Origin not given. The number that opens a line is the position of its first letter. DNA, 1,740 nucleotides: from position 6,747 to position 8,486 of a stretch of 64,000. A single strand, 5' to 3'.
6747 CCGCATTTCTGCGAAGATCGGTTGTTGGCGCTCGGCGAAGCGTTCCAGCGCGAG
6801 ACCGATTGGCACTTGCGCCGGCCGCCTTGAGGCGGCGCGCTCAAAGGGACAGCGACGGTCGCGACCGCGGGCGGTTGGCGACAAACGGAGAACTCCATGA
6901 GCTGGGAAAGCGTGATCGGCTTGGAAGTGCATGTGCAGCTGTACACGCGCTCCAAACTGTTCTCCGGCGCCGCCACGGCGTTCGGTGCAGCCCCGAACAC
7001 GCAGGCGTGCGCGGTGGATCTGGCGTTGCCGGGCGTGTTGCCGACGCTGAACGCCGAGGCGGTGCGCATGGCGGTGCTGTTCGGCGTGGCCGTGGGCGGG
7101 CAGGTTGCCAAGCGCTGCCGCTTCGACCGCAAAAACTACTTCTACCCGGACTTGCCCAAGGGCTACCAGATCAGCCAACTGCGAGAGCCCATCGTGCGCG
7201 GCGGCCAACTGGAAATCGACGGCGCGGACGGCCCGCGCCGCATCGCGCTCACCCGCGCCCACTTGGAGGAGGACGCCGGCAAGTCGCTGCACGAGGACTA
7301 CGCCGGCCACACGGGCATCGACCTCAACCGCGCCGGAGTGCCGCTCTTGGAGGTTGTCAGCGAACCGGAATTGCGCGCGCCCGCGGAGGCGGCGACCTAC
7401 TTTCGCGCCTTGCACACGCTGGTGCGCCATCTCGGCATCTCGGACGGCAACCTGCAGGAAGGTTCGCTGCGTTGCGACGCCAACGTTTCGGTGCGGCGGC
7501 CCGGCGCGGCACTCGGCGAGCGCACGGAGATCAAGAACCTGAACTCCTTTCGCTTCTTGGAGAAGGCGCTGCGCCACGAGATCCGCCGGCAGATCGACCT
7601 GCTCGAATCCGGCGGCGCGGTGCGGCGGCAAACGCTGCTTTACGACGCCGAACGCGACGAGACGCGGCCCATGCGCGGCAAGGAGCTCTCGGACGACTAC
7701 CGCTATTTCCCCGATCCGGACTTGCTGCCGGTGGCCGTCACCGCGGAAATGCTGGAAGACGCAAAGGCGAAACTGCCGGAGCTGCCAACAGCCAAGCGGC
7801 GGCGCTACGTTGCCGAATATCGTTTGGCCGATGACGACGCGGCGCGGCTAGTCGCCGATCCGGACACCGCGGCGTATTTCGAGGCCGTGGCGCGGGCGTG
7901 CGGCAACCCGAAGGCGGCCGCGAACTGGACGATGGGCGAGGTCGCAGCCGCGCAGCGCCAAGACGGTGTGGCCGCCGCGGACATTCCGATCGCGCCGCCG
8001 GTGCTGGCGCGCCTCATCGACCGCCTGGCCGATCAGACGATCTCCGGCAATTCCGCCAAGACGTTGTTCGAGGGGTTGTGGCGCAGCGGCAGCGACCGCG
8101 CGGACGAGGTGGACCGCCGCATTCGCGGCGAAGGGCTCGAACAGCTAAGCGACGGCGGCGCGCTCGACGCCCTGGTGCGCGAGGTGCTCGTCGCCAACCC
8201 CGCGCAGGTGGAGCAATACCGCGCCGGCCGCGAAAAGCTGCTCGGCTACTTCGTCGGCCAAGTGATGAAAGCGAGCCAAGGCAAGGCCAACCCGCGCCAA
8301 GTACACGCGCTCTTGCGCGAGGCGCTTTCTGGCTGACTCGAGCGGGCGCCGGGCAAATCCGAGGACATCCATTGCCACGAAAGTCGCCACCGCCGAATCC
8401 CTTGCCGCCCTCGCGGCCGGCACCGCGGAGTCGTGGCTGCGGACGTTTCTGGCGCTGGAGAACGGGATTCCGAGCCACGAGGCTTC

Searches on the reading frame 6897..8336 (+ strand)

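Call 7: search_protein_families(library=pfam, proteins=[window:6897-8336:+], max_evalue=0.001)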
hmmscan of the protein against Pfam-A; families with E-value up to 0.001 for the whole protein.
window:6897-8336:+ (479 aa): 2 families
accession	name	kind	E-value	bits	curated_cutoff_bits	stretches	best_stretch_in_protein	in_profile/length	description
PF02934.20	GatB_N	-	1.4e-110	369.3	23.4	1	6-287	2-277/277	GatB/GatE catalytic domain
PF02637.23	GatB_Yqey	-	2.6e-42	144.6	27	1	327-477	2-148/148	GatB domain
